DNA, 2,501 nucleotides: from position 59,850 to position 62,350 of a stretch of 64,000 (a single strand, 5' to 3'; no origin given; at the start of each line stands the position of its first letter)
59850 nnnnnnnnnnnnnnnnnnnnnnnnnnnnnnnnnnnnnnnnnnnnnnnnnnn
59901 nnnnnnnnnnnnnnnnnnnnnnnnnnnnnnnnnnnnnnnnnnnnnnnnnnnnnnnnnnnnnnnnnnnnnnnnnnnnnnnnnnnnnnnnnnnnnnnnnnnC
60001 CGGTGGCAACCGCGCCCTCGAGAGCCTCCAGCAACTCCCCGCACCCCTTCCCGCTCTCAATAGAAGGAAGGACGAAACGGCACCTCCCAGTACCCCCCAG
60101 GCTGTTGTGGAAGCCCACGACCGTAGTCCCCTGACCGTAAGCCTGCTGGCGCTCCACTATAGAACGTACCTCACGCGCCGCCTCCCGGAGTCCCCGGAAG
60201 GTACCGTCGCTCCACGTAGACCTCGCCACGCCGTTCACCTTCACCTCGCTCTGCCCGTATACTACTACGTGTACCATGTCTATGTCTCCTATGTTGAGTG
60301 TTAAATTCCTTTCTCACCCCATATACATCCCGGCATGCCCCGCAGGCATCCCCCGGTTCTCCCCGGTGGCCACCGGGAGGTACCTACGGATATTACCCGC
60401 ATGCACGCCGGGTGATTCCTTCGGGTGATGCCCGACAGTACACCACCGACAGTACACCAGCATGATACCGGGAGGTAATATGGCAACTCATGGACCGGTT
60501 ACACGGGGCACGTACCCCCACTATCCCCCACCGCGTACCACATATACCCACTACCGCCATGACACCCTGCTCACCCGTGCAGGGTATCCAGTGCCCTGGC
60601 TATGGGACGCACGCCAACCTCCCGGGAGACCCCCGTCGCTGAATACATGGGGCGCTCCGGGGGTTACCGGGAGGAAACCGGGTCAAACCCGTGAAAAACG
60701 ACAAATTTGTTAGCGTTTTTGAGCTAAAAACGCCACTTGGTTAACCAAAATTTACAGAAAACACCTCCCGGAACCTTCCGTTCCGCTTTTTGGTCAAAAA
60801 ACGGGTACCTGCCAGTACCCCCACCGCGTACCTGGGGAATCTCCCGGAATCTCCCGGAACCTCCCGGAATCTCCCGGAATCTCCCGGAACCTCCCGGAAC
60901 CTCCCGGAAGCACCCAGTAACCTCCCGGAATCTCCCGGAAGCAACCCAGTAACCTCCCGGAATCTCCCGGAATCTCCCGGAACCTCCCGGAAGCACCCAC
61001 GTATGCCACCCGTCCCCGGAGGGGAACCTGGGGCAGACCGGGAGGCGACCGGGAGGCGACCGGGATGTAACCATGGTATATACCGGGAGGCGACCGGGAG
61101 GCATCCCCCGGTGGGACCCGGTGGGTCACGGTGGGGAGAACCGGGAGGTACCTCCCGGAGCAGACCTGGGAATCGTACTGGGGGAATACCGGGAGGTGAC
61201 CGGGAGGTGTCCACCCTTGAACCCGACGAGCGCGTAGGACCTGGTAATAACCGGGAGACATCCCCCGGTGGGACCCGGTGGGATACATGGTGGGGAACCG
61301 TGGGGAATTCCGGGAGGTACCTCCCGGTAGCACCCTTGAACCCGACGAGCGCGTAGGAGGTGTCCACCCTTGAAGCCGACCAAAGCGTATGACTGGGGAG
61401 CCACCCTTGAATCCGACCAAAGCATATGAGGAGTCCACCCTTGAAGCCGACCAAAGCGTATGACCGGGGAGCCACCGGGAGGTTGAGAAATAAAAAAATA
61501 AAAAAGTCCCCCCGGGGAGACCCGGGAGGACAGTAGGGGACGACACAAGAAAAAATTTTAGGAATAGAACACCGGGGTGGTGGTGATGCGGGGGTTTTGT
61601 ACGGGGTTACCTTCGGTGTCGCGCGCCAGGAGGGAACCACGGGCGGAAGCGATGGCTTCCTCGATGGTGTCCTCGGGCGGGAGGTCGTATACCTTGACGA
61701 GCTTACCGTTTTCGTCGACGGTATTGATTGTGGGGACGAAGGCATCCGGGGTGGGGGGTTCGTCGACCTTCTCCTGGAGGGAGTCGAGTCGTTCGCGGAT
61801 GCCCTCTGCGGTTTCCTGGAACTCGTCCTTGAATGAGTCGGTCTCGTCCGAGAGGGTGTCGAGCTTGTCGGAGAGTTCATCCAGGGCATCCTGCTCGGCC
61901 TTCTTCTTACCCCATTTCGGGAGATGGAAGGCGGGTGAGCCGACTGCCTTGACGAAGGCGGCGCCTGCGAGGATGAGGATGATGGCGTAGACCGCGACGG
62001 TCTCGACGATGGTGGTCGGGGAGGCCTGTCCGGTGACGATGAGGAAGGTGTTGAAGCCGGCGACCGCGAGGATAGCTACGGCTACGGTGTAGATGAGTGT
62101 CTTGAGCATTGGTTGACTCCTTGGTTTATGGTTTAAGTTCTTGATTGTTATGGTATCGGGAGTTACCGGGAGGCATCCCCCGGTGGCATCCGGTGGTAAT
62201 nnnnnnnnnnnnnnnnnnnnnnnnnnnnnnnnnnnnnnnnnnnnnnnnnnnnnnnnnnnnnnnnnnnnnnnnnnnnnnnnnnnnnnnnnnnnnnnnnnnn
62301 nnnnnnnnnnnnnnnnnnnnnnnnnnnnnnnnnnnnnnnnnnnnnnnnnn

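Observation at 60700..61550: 850-bp iteron-rich non-coding region: candidate replication origin or packaging site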

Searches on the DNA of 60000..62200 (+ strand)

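Call 4: search_dna_similar(query=window:60300-62200:+, collection=phages, mode=near, max_rows=30)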
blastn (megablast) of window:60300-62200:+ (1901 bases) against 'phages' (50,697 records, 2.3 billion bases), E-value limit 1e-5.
No match.

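Call 45: search_rna_families(source=window, start=60000, end=62200, threshold=evalue, max_evalue=1)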
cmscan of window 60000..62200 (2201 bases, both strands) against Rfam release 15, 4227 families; matches with E-value up to 1: 4.
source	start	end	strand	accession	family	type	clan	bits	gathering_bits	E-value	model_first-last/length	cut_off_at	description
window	60180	60259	-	RF01552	TB9Cs1H2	Gene; snRNA; snoRNA; HACA-box;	-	21.1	35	0.91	1-86/86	no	Trypanosomatid snoRNA TB9Cs1H2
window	61488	61546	-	RF00236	ctRNA_pGA1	Gene; antisense;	-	20.2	45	0.56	1-79/79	no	ctRNA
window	60871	60993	-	RF01703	Dictyoglomi-1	Gene; sRNA;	-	19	150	0.22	1-236/236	no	Dictyoglomi-1 RNA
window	60858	61101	+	RF02576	tsr1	Gene; sRNA;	-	14.2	235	0.51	53-392/657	no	tsr1 small RNA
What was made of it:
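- On Structured non-coding RNA: Rfam E-values are all at least 0.2 and far below gathering scores (call 45).
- No Rfam hit (call 45).
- Tried and rejected: Rfam search gave nothing (call 45).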
